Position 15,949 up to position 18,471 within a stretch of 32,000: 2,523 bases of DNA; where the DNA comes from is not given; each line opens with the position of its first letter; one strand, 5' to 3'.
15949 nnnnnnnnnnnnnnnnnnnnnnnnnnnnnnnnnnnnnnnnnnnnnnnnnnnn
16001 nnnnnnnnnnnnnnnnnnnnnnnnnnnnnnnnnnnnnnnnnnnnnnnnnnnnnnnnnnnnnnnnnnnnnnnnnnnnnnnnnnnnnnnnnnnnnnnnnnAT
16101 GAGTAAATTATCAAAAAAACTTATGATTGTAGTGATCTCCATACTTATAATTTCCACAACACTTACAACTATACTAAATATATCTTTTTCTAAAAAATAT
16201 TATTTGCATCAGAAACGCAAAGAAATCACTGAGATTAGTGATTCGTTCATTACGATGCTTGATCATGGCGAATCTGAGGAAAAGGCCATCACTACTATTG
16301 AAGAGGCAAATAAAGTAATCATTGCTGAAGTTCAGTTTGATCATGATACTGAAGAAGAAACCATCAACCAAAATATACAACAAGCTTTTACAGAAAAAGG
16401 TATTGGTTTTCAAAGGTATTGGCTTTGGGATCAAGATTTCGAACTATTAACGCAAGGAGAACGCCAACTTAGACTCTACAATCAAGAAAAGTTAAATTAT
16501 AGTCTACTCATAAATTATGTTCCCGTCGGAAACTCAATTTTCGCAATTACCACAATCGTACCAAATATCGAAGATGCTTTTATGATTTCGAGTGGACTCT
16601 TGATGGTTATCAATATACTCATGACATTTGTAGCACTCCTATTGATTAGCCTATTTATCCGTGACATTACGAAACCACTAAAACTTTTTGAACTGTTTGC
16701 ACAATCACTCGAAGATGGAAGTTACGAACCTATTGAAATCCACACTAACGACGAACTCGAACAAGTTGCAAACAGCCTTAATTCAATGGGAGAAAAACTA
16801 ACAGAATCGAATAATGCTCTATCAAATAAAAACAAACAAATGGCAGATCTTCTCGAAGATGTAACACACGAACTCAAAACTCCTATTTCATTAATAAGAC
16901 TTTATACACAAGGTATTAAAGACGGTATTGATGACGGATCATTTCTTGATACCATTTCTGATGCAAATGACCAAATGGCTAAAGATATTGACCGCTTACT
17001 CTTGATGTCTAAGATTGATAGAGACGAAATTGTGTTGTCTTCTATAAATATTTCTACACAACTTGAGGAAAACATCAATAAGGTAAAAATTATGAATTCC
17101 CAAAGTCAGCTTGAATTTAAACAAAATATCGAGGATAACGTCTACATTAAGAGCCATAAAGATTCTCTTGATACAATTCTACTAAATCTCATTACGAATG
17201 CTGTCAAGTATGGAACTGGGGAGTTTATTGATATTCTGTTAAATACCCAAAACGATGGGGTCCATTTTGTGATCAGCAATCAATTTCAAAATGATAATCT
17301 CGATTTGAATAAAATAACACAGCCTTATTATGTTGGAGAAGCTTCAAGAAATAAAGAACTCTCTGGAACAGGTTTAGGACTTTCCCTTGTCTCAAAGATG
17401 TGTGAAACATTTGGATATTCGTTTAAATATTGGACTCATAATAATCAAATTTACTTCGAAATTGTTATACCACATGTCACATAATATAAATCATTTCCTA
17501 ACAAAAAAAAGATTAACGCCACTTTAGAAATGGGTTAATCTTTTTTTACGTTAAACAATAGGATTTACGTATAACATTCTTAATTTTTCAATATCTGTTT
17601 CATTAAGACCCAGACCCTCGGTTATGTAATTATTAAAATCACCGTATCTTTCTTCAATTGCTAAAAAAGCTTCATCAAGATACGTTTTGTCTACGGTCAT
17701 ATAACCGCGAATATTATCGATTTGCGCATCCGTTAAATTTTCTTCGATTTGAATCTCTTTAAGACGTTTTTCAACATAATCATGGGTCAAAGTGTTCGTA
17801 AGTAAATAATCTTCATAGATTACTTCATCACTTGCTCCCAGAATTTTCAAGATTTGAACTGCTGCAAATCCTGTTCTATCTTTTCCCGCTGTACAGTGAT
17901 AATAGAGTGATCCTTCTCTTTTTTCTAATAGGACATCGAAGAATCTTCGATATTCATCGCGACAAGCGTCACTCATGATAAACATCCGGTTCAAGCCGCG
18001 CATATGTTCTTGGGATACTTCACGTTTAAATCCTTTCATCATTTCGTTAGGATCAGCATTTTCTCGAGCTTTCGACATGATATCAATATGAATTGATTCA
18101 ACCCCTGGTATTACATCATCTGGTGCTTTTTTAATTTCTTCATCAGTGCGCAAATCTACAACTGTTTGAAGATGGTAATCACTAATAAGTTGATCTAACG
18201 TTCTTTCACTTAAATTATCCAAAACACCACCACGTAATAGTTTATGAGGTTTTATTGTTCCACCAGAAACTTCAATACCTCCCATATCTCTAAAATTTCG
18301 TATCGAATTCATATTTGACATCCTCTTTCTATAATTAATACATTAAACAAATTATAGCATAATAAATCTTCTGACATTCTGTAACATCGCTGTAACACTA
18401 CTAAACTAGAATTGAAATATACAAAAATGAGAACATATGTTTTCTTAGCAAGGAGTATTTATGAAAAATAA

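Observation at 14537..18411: An identical 11-bp-phased TGTAACA direct repeat with identical promoter geometry lies upstream of the two-component operon and the dehydratase-murG operon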

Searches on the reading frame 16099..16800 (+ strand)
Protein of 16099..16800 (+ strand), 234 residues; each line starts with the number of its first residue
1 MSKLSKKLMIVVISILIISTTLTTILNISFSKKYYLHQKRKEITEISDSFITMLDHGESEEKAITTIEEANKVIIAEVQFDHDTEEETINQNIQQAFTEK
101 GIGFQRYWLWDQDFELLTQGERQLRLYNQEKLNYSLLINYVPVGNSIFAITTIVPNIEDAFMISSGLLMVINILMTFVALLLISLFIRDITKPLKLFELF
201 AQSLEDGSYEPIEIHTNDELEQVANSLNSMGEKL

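Call 67: find_homologous_proteins(query=window:16099-16689:+, max_evalue=0.00001)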
Query seq(197 aa): 158 candidates shared short words with the query, none scored E <= 0.00001.
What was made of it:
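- Tried and rejected: Searching the kinase sensor domain alone with the word-indexed protein search found nothing (call 67).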

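Call 76: predict_structure(protein=window:16099-16800:+)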
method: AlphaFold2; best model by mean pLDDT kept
length: 234 residues; sequences in the alignment: 1
mean_pLDDT: 65.7   pTM: 0.53
mean pLDDT of the five models: 65.7, 61.5, 57.3, 53.9, 48.1
residues with pLDDT >= 90: 9; 70-90: 93; 50-70: 95; < 50: 37
segments of 3 or more residues with pLDDT < 50: 105-122, 193-197, 232-234
pLDDT, mean of each block of 10 residues (from residue 1): 68 74 69 71 85 90 89 81 69 79 51 38 50 63 75 64 58 67 59 51 53 61 56 44
secondary structure, 60 per line:
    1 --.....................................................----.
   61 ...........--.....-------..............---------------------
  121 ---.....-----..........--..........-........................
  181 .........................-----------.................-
elements in order: H3-55 H60-71 E74-78 H86-99 E124-128 E134-143 E146-155 H157-205 H217-233
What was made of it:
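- Tried and rejected: Its single-sequence AlphaFold model is mediocre (pLDDT 66, call 76).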

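Call 83: fold_search(model_id=the predicted structure, library=pdb)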
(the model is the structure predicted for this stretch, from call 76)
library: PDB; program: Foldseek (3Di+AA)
matches with E <= 10: 1266; with E <= 0.001: 0
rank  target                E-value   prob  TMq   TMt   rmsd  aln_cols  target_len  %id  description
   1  9a65_B                8.7e-03  0.98  0.33  0.14   9.2       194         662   18  Integrative model of YVAQ-MCPB by crosslinking MS and deep learning (released 2024-09-18)
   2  6ph4_A                9.6e-02  0.38  0.24  0.19  21.9       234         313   10  Full length LOV-PAS-HK construct from the LOV-HK sensory protein from Brucella abortus (light-adapted, construct 15-48 (released 2020-12-30)
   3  6ehr_B                1.5e-01  0.25  0.19  0.30  18.6       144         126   14  The crystal structure of the human LAMTOR-RagA CTD-RagC CTD complex (released 2017-10-04)
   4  4gcz_B                1.7e-01  0.69  0.27  0.18  12.3       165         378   13  Structure of a blue-light photoreceptor (released 2013-06-19)
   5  4zr7_D                1.7e-01  0.66  0.25  0.43  10.5       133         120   14  The structure of a domain of a functionally unknown protein from Bacillus subtilis subsp. subtilis str. 168 (released 2015-05-27)
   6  9h13_A                1.8e-01  0.11  0.13  0.13   8.6        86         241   12  Crystal structure of OXA-163 apoenzyme (released 2025-09-03)
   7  9h16_A                1.9e-01  0.16  0.13  0.13   8.9        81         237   12  Crystal structure of OXA-405 apoenzyme (released 2025-09-03)
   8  5odz_D                2.0e-01  0.11  0.13  0.13   8.6        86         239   12  CRYSTAL STRUCTURE OF THE BETA-LACTAMASE OXA-163 (released 2017-10-18)
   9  4gcz_A                2.2e-01  0.47  0.23  0.17  12.1       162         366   10  Structure of a blue-light photoreceptor (released 2013-06-19)
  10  4rth_A                2.2e-01  0.18  0.17  0.21  11.4       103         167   13  The crystal structure of PsbP from Zea mays (released 2015-03-11)
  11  5odz_B                2.2e-01  0.10  0.13  0.13   8.6        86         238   12  CRYSTAL STRUCTURE OF THE BETA-LACTAMASE OXA-163 (released 2017-10-18)
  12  6b9x_B                2.3e-01  0.18  0.18  0.29  18.2       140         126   14  Crystal structure of Ragulator (released 2017-11-08)
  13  1xa1_C                2.4e-01  0.25  0.15  0.15  12.5        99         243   15  Crystal structure of the sensor domain of BlaR1 from Staphylococcus aureus in its apo form (released 2004-09-07)
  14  9h18_B                2.4e-01  0.08  0.12  0.12   8.7        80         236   12  Crystal structure of OXA-405 in complex with nacubactam (released 2025-09-03)
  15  7khy                  2.6e-01  0.09  0.13  0.13   8.7        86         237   12  Crystal structure of OXA-163 K73A in complex with meropenem (released 2021-02-10)
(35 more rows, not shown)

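Call 93: search_protein_representatives(protein=window:16099-16680:+)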
Query: 194 residues. Proteins with E-value up to 0.001 (for the whole library): 84; up to 1e-10: 43; up to 1e-30: 6. The best 84 are listed.
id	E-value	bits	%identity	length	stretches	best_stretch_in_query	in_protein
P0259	4.9e-116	400.7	100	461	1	1-194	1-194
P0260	7.9e-48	178.7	45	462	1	1-194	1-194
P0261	3.5e-47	176.6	43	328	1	1-194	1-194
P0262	9.0e-34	132.9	37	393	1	1-194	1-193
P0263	1.0e-32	129.5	38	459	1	1-194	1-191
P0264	3.1e-32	127.9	37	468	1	2-194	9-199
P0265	2.4e-30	121.8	38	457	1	1-194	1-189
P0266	4.3e-30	120.9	33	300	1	1-194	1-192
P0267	8.1e-30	120.0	34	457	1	1-194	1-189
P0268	1.1e-29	119.6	33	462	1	1-194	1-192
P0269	1.2e-29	119.5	36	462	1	1-194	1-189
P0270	3.7e-29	117.9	34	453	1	1-194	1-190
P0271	3.9e-27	111.3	30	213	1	3-194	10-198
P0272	7.2e-27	110.4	34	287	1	1-193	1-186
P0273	3.8e-26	108.1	32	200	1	2-194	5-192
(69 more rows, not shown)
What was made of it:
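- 16099..17484 (+): Sensor histidine kinase (461 aa): TM, ~135-aa extracytoplasmic domain, TM, HAMP, HisKA, HATPase. It overlaps the regulator gene by 8 nt. It defines a small family: 84 clusters at 50% identity among 1.84 billion representatives (call 93).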

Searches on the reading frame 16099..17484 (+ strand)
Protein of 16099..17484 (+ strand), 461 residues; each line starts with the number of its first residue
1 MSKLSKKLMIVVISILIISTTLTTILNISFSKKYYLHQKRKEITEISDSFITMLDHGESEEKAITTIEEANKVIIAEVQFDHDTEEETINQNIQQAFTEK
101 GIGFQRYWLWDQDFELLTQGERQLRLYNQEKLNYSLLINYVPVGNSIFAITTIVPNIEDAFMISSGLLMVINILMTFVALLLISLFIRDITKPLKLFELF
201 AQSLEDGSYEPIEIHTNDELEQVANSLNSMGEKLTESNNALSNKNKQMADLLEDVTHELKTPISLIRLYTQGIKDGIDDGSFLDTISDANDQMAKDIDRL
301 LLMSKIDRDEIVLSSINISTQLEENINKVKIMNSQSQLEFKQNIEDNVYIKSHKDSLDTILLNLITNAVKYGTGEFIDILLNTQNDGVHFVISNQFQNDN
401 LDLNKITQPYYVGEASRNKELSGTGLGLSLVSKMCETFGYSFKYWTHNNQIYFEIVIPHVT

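Call 4: search_protein_families(library=pfam, proteins=[window:16099-17484:+])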
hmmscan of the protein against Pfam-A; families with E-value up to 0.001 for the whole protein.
window:16099-17484:+ (461 aa): 4 families
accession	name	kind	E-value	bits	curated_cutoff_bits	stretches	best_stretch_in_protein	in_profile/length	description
PF00512.31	HisKA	-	1.9e-11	44.3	26.9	1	248-307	2-64/66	His Kinase A (phospho-acceptor) domain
PF02518.31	HATPase_c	-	3.4e-10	40.8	26.4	1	354-444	3-93/111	Histidine kinase-, DNA gyrase B-, and HSP90-like ATPase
PF00672.30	HAMP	-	1.3e-06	29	25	1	185-235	1-52/53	HAMP domain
PF14501.12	HATPase_c_5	-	0.00028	21.2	22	1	359-458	8-102/102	GHKL domain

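Call 27: search_protein_families(library=ncbifam, proteins=[window:16099-17484:+], max_evalue=0.00001)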
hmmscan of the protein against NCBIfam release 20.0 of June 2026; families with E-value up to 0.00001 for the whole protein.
window:16099-17484:+ (461 aa): 38 families (the best 25 are shown)
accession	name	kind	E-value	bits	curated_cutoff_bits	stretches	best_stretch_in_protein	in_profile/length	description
NF033092.0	HK_WalK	equivalog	7.4e-31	107.4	725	2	251-439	375-573/594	cell wall metabolism sensor histidine kinase WalK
NF012163.2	BaeS_SmeS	equivalog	1.6e-30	106.5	500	1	15-438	17-436/457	sensor histidine kinase efflux regulator BaeS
NF008312.0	PRK11100.1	equivalog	4.5e-27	95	356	1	168-440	184-454/477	two-component system sensor histidine kinase CreC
NF046044.1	PnpS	equivalog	5.1e-26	91.6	400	1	251-438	173-369/390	two-component system histidine kinase PnpS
NF007007.0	PRK09470.1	equivalog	1.7e-24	86.5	486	1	162-434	166-433/463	envelope stress sensor histidine kinase CpxA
TIGR02966.1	phoR_proteo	equivalog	1.9e-24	86.3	334.2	1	249-436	115-311/333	phosphate regulon sensor histidine kinase PhoR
NF052314.1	T9SS_HK_PorY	subfamily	1.4e-23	83.6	350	1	124-455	90-416/418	PorY family sensor histidine kinase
NF033091.0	HK_VanS_ACDEFG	equivalog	9.2e-23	80.8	400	1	177-458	5-293/293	vancomycin resistance histidine kinase VanS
NF007004.0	PRK09467.1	equivalog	6.8e-22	77.9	415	1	2-437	10-413/440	two-component system sensor histidine kinase EnvZ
NF007898.0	PRK10604.1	equivalog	8.9e-22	77.8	478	1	168-438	142-401/433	two-component system sensor histidine kinase RstB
NF040691.1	MtrAB_MtrB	equivalog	2.8e-21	76.1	450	1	164-433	187-465/507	MtrAB system histidine kinase MtrB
NF007837.0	PRK10549.1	equivalog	2.9e-21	75.7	603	1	6-437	10-435/466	envelope stress sensor histidine kinase BaeS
NF012226.0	AdeS_HK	equivalog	4.8e-20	72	500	1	168-458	61-352/353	two-component sensor histidine kinase AdeS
NF008025.0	PRK10755.1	equivalog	2.3e-19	69.3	314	1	168-437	69-332/362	two-component system sensor histidine kinase PmrB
NF038389.1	ArsS_fam_HK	equivalog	2.3e-17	63.6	250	1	11-455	9-402/403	ArsS family sensor histidine kinase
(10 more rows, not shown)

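Call 42: find_related_loci(query=A3, collection=metagenome_contigs, flank=6000)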
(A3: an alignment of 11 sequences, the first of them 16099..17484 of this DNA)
Query A3 (461 aa) in metagenome_contigs; peptide patterns used: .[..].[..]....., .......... (x = any residue, [..] = any of these).
600 stretches matched a pattern (row limit reached: there are more); 474 encode a relative of the query (tblastn E <= 1e-3); the best 80 are kept; 80 distinct loci.
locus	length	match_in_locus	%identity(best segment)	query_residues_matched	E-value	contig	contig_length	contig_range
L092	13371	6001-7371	42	1-458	8e-116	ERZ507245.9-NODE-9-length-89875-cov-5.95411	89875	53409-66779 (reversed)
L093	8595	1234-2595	38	3-458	3e-105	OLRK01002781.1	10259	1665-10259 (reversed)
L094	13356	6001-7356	37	3-456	8e-100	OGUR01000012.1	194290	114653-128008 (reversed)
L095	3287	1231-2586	36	3-456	4e-101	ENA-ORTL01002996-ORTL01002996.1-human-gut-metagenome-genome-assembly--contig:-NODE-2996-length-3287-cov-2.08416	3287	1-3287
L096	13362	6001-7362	37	1-455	2e-98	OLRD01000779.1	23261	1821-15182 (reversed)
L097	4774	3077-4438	37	1-455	4e-97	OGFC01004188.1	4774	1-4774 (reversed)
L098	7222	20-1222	38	54-456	4e-96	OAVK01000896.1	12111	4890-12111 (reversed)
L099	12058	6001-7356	36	3-456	5e-100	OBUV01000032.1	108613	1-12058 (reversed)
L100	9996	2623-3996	30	1-458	4e-70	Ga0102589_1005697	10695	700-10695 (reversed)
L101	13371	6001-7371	31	1-459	7e-62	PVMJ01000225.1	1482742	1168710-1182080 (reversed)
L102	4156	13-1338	29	8-460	5e-61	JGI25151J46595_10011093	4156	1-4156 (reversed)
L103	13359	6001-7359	29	1-455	4e-61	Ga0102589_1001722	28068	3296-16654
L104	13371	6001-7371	30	1-454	3e-60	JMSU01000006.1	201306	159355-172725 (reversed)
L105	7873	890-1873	27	150-453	9e-28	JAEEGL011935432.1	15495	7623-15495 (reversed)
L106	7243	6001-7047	26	134-459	8e-27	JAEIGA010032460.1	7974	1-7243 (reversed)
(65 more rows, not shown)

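Call 45: search_protein_families(library=pfam, proteins=[L093:2701-5055:+, L094:9060-11528:+, L096:7576-9915:+, L101:7480-9372:+, L103:7580-9376:+, L104:7573-9522:+, L092:4486-5337:+, L096:4493-5320:+])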
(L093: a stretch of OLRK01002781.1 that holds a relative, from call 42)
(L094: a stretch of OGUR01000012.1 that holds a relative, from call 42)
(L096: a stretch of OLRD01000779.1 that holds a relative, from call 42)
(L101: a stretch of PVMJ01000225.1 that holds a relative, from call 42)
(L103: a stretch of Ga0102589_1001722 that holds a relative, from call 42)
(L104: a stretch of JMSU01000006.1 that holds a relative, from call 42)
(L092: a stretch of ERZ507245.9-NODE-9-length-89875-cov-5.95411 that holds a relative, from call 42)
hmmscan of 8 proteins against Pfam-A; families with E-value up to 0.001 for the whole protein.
L093:2701-5055:+ (784 aa): 2 families
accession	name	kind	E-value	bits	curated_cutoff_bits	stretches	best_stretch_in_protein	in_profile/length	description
PF11308.14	Glyco_hydro_129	-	2.7e-117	391.9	25.6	1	411-735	2-323/324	Glycosyl hydrolases related to GH101 family, GH129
PF18952.6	DUF5696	-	6.2e-07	28.8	25.6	0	691-763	541-611/612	Family of unknown function (DUF5696)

L094:9060-11528:+ (822 aa): 1 family
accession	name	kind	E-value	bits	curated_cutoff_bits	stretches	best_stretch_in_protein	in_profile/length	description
PF11308.14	Glyco_hydro_129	-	1.4e-117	392.8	25.6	1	444-769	1-323/324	Glycosyl hydrolases related to GH101 family, GH129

L096:7576-9915:+ (779 aa): 2 families
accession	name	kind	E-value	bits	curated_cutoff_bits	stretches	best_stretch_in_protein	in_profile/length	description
PF11308.14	Glyco_hydro_129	-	9e-113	377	25.6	1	410-734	2-323/324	Glycosyl hydrolases related to GH101 family, GH129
PF18952.6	DUF5696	-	0.00017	20.7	25.6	0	691-762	542-611/612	Family of unknown function (DUF5696)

L101:7480-9372:+ (630 aa): 3 families
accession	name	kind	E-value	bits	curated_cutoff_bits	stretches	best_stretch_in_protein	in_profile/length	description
PF02129.25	Peptidase_S15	-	1e-72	245.4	23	1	122-401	1-261/262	X-Pro dipeptidyl-peptidase (S15 family)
PF08530.16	PepX_C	-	1e-32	114.3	22.5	1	425-624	1-200/217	X-Pro dipeptidyl-peptidase C-terminal non-catalytic domain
PF00326.27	Peptidase_S9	-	6e-08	32.9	22.6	1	343-420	127-210/213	Prolyl oligopeptidase family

L103:7580-9376:+ (598 aa): 3 families
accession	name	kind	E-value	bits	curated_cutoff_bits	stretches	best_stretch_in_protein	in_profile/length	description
PF02129.25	Peptidase_S15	-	1.3e-72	245.1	23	1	90-369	1-261/262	X-Pro dipeptidyl-peptidase (S15 family)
PF08530.16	PepX_C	-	1.5e-32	113.7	22.5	1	393-592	1-200/217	X-Pro dipeptidyl-peptidase C-terminal non-catalytic domain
PF00326.27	Peptidase_S9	-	6.7e-08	32.7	22.6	1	309-388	122-210/213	Prolyl oligopeptidase family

L104:7573-9522:+ (649 aa): 1 family
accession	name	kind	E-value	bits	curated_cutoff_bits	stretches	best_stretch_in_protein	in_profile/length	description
PF11308.14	Glyco_hydro_129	-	4.8e-116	387.8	25.6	1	285-608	4-324/324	Glycosyl hydrolases related to GH101 family, GH129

L092:4486-5337:+ (283 aa): 2 families
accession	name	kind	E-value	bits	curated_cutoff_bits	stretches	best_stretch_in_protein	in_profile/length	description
PF00149.33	Metallophos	-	2.6e-14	54.5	21.5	1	51-215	2-190/191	Calcineurin-like phosphoesterase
PF12850.12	Metallophos_2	-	5.3e-06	26.9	27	1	51-216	2-119/154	Calcineurin-like phosphoesterase superfamily domain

L096:4493-5320:+ (275 aa): 1 family
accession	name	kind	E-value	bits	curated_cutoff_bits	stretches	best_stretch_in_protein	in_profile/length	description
PF00149.33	Metallophos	-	4.8e-11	43.9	21.5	1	49-216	1-190/191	Calcineurin-like phosphoesterase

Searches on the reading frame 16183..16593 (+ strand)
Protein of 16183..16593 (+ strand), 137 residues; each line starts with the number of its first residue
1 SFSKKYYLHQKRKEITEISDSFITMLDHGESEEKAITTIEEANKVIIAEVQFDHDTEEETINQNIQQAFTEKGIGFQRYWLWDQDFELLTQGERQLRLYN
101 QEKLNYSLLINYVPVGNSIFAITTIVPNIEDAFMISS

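Call 65: search_protein_families(library=pfam, proteins=[window:16183-16593:+], max_evalue=10)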
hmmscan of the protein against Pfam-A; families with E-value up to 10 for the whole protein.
seq(137 aa): 2 families
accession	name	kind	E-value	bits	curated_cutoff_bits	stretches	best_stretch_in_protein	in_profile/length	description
PF01368.27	DHH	-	0.089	13.5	28.1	1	7-63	36-81/125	DHH family, N-terminal domain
PF08353.15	MurT_C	-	0.23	11.9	25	1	80-93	40-53/110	MurT ligase C-terminal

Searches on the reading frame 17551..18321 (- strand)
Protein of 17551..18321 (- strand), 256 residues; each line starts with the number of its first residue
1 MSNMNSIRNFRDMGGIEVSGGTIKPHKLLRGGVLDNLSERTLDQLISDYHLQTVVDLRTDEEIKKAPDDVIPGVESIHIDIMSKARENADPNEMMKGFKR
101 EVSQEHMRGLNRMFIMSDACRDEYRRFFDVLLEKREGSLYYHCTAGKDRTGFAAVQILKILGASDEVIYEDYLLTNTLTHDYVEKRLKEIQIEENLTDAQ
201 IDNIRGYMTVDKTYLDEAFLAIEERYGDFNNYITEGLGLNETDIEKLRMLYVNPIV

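Call 4: search_protein_families(library=pfam, proteins=[window:17551-18321:-])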
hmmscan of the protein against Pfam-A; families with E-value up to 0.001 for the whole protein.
window:17551-18321:- (256 aa): 3 families
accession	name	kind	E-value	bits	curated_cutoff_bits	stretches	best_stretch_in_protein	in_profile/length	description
PF13350.11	Y_phosphatase3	-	3.5e-62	210.9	22.2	1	4-252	3-239/240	Tyrosine phosphatase family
PF03162.18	Y_phosphatase2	-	8.3e-05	22.7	27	1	81-194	35-150/165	Tyrosine phosphatase family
PF22741.1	PTP-NADK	-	0.00041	20.2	27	0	120-151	91-122/163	DSP-PTPase phosphatase fused to NAD+ Kinase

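Call 27: search_protein_families(library=ncbifam, proteins=[window:17551-18321:-], max_evalue=0.00001)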
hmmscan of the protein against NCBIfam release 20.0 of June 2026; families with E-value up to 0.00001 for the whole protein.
window:17551-18321:- (256 aa): 0 families
